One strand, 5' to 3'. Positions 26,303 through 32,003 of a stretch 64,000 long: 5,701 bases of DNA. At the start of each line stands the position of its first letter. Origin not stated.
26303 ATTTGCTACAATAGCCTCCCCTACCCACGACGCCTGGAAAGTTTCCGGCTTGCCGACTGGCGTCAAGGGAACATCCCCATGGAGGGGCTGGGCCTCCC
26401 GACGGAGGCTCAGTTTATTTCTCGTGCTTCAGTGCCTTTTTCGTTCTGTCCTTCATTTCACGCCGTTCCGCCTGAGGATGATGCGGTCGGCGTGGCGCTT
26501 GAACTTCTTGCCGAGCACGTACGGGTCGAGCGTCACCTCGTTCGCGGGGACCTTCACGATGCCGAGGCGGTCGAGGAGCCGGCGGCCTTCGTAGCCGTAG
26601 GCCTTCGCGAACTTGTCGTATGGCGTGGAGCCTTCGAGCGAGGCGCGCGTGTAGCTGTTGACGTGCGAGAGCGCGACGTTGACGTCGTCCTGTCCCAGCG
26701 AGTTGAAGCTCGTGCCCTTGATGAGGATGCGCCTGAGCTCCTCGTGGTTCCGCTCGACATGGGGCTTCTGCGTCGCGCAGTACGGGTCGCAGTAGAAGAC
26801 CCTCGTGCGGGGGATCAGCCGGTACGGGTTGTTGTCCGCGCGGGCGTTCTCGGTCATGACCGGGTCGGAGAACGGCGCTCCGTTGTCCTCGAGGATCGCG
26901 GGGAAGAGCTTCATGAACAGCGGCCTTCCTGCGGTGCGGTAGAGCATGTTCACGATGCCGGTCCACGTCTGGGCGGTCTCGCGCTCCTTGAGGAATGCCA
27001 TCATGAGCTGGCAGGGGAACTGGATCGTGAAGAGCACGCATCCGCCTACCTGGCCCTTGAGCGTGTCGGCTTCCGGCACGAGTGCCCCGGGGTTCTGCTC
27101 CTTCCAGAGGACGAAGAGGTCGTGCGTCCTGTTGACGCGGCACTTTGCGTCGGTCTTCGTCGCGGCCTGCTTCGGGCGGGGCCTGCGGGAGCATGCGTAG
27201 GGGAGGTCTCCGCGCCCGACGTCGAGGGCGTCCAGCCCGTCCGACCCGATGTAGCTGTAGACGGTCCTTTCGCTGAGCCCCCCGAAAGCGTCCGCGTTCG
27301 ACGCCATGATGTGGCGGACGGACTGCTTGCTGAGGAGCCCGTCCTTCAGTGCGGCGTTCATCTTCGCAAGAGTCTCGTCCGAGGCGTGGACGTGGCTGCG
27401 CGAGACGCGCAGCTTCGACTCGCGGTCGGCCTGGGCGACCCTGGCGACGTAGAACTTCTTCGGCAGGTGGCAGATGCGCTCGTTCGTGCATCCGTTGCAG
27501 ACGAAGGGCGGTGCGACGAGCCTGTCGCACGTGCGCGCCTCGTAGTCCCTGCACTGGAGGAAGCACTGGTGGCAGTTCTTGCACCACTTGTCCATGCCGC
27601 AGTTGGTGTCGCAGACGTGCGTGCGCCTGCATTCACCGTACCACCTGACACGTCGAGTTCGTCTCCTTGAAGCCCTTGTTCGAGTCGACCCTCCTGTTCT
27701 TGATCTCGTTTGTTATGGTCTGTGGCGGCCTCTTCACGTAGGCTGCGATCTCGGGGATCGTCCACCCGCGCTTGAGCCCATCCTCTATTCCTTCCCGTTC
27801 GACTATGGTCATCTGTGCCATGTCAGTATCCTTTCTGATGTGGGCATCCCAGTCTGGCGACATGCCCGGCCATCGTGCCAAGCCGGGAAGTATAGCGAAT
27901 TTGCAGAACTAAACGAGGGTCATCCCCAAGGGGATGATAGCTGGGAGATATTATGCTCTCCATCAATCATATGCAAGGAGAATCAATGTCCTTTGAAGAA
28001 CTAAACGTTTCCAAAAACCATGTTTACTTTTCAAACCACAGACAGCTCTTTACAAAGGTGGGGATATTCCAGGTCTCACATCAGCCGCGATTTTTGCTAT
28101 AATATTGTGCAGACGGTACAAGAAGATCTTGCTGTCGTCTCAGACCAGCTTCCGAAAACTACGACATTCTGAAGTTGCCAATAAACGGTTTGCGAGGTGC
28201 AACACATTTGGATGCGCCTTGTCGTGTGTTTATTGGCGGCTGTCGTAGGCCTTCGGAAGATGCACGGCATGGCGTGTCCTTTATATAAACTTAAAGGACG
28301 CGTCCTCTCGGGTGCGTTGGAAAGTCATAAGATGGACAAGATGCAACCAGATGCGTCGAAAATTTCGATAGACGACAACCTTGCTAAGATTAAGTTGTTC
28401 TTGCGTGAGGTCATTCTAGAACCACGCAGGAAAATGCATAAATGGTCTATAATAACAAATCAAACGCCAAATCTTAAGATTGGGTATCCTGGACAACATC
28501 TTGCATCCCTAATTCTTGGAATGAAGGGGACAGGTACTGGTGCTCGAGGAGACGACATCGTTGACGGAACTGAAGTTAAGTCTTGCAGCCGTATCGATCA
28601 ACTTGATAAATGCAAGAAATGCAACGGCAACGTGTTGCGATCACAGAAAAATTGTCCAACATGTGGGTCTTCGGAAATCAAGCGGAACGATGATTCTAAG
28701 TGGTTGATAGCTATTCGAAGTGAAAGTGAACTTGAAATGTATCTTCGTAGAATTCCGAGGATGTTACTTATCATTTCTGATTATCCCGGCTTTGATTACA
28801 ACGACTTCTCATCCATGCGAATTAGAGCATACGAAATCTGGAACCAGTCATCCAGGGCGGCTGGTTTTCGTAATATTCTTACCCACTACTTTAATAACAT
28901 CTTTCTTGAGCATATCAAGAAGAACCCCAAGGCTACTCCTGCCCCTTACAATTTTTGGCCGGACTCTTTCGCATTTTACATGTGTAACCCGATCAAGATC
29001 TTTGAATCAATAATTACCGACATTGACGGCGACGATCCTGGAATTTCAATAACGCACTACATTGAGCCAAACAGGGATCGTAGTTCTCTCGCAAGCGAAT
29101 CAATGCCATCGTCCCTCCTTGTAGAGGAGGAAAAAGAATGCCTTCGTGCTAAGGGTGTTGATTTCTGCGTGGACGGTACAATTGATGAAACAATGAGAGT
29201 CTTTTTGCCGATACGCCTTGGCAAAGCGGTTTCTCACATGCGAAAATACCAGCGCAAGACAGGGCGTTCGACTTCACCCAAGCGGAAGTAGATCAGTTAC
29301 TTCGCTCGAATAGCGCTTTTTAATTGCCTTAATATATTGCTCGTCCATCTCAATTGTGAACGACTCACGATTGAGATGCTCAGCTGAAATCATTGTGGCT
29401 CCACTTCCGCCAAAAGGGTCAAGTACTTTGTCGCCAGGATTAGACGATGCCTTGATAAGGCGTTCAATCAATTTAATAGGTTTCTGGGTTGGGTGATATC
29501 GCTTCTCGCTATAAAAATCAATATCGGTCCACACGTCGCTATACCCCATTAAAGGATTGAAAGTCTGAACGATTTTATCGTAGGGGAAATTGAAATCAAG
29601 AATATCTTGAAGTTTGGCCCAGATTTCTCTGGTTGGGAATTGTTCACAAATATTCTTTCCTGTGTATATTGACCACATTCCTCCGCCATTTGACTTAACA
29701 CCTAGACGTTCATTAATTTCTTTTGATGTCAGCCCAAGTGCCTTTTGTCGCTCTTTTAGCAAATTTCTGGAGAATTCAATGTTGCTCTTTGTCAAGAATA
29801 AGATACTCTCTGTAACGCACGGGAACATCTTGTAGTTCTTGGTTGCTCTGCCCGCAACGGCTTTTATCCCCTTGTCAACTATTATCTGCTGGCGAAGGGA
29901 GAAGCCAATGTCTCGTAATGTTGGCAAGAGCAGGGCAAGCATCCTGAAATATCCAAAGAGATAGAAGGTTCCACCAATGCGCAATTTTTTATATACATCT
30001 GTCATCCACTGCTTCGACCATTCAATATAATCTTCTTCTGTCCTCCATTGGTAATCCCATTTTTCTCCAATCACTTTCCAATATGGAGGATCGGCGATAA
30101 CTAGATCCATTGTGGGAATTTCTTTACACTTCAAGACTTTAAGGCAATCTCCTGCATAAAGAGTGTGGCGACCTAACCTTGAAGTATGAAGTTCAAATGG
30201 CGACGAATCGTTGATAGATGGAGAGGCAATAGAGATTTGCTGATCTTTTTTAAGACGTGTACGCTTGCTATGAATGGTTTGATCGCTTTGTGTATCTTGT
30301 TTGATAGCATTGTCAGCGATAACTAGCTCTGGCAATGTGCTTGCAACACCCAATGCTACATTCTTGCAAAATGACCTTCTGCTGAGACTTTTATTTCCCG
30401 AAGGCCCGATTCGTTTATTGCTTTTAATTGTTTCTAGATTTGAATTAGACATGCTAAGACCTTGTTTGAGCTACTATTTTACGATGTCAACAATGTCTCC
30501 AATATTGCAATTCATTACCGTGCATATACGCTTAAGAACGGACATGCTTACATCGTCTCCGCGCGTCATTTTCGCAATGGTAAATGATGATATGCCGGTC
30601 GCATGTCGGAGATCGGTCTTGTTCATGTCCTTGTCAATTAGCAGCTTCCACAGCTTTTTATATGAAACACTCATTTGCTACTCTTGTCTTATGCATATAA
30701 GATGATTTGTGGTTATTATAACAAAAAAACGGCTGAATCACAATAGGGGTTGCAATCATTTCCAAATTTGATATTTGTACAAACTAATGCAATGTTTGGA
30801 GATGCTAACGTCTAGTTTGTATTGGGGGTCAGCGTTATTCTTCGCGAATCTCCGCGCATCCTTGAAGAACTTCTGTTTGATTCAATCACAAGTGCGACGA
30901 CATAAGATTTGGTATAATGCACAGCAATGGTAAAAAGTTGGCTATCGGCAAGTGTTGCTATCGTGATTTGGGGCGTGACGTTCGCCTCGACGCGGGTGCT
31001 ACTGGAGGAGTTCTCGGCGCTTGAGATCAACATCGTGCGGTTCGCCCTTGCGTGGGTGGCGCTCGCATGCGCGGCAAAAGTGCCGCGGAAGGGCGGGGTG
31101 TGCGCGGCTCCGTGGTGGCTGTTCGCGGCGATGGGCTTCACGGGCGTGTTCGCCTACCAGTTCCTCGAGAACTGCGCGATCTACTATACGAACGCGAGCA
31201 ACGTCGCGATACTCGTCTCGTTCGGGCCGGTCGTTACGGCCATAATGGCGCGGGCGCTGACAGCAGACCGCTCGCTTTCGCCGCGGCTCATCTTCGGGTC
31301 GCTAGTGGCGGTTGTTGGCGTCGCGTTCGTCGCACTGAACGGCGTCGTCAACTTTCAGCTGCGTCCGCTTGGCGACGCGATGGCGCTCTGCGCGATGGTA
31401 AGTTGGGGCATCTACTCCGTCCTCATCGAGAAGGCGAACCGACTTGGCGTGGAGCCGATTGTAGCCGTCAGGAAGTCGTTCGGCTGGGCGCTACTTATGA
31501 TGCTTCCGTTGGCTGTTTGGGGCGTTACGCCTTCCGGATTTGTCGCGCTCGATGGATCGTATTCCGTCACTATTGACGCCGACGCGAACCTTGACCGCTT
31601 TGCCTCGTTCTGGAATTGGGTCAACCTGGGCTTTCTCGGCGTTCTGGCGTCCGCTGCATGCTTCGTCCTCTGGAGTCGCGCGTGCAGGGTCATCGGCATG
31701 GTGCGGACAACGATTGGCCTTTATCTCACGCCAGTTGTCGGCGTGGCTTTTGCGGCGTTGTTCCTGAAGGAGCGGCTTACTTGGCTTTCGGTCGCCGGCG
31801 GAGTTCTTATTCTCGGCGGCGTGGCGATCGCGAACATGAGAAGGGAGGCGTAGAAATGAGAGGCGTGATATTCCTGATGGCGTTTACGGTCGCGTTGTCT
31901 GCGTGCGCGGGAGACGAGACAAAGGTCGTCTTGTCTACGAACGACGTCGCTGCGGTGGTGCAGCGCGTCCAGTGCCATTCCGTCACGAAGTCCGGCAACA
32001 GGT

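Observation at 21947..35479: Three families of ADP-ribose-processing enzymes co-localised with an ADP-ribose-sensing regulator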

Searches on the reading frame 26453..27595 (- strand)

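Call 4: search_protein_families(library=pfam, proteins=[window:26453-27595:-], max_evalue=0.01)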
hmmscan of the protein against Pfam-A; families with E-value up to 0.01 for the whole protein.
window:26453-27595:- (380 aa): 0 families

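Call 5: search_protein_families(library=ncbifam, proteins=[window:26453-27595:-], max_evalue=0.01)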
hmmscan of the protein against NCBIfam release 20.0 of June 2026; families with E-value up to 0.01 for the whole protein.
window:26453-27595:- (380 aa): 2 families
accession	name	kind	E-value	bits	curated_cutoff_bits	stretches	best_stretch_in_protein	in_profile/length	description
NF033563.0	transpos_IS30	equivalog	2e-12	47.4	80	1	46-315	13-264/267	IS30 family transposase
NF033546.1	transpos_IS21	equivalog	0.00088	18.9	160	1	264-311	214-261/294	IS21 family transposase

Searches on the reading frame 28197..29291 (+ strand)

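Call 4: search_protein_families(library=pfam, proteins=[window:28197-29291:+], max_evalue=0.01)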
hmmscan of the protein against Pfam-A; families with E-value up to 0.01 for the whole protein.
window:28197-29291:+ (364 aa): 2 families
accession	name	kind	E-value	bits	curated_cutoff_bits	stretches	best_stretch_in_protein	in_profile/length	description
PF09567.15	RE_MamI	-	5e-39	134.3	25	1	82-311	1-183/183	MamI restriction endonuclease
PF18551.6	TackOD1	-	0.00061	19.8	32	1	128-164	66-102/188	Thaumarchaeal output domain 1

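Call 5: search_protein_families(library=ncbifam, proteins=[window:28197-29291:+], max_evalue=0.01)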
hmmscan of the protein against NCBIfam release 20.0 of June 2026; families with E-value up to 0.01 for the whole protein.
window:28197-29291:+ (364 aa): 0 families

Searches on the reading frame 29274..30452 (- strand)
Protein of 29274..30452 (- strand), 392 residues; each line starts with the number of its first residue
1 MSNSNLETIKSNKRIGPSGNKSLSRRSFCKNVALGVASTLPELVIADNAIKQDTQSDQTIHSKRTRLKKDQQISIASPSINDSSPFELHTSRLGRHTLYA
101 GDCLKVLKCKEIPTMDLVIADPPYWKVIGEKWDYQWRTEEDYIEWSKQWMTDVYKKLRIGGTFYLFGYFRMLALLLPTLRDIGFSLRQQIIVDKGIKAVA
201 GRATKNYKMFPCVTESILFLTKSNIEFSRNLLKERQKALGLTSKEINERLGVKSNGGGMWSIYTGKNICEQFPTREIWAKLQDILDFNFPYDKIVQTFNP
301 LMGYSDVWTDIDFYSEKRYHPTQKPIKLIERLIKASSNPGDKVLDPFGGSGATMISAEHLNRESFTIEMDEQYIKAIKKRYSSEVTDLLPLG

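Call 4: search_protein_families(library=pfam, proteins=[window:29274-30452:-], max_evalue=0.01)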
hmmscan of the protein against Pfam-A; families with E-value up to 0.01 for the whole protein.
window:29274-30452:- (392 aa): 4 families
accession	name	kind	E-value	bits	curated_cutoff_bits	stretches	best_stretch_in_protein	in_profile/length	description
PF01555.25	N6_N4_Mtase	-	1.8e-39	136.5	26.7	1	116-379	2-221/221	DNA methylase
PF03602.21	Cons_hypoth95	-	0.00086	19.5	24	0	338-381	40-84/182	Conserved hypothetical protein 95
PF01170.24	UPF0020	-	0.0011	19.2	22.3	0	335-375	24-64/197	RMKL-like, methyltransferase domain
PF02384.22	N6_Mtase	-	0.0066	16.2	20.4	0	89-137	100-151/311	N-6 DNA Methylase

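Call 5: search_protein_families(library=ncbifam, proteins=[window:29274-30452:-], max_evalue=0.01)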
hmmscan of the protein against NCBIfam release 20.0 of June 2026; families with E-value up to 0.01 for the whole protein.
window:29274-30452:- (392 aa): 3 families
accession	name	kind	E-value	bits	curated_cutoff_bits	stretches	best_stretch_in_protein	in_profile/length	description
NF008572.0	PRK11524.1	equivalog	1.2e-29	103.3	292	2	316-380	191-255/294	adenine-specific DNA-methyltransferase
NF050803.1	DnaMtaseCcrMCaul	equivalog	5.4e-24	84.8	830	2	316-383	182-249/350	adenine-specific DNA-methyltransferase CcrM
NF010253.0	PRK13699.1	subfamily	1.8e-18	67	244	1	314-382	138-206/226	DNA methyltransferase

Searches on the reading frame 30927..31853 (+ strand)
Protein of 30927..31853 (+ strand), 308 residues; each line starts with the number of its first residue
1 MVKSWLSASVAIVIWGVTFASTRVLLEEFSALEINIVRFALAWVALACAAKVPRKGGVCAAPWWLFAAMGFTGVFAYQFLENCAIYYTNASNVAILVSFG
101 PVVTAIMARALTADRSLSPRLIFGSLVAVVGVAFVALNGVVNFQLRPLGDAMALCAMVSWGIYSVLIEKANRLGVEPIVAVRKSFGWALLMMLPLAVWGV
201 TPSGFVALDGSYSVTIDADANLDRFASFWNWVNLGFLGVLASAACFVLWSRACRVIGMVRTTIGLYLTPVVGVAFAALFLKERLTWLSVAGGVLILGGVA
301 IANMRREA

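Call 4: search_protein_families(library=pfam, proteins=[window:30927-31853:+], max_evalue=0.01)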
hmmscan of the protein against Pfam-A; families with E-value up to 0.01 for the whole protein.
window:30927-31853:+ (308 aa): 1 family
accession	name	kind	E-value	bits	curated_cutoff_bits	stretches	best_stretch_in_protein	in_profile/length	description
PF00892.27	EamA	-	4.2e-33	114.9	28.2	2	148-303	2-134/135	EamA-like transporter family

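Call 5: search_protein_families(library=ncbifam, proteins=[window:30927-31853:+], max_evalue=0.01)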
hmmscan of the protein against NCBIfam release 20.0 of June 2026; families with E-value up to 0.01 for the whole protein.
window:30927-31853:+ (308 aa): 4 families
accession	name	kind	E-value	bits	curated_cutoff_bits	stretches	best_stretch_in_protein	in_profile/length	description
TIGR00950.1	2A78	equivalog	1.1e-15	57.7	230.2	2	15-201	1-183/264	carboxylate/amino acid/amine transporter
NF050091.1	ArAmAcExpYddG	equivalog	2.3e-10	40.5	300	1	9-174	11-177/285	aromatic amino acid exporter YddG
NF008523.0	PRK11453.1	equivalog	6.3e-10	39.1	472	1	7-302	8-285/299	O-acetylserine/cysteine exporter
NF008676.0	PRK11689.1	equivalog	0.00015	21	194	0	9-301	12-286/297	aromatic amino acid DMT transporter YddG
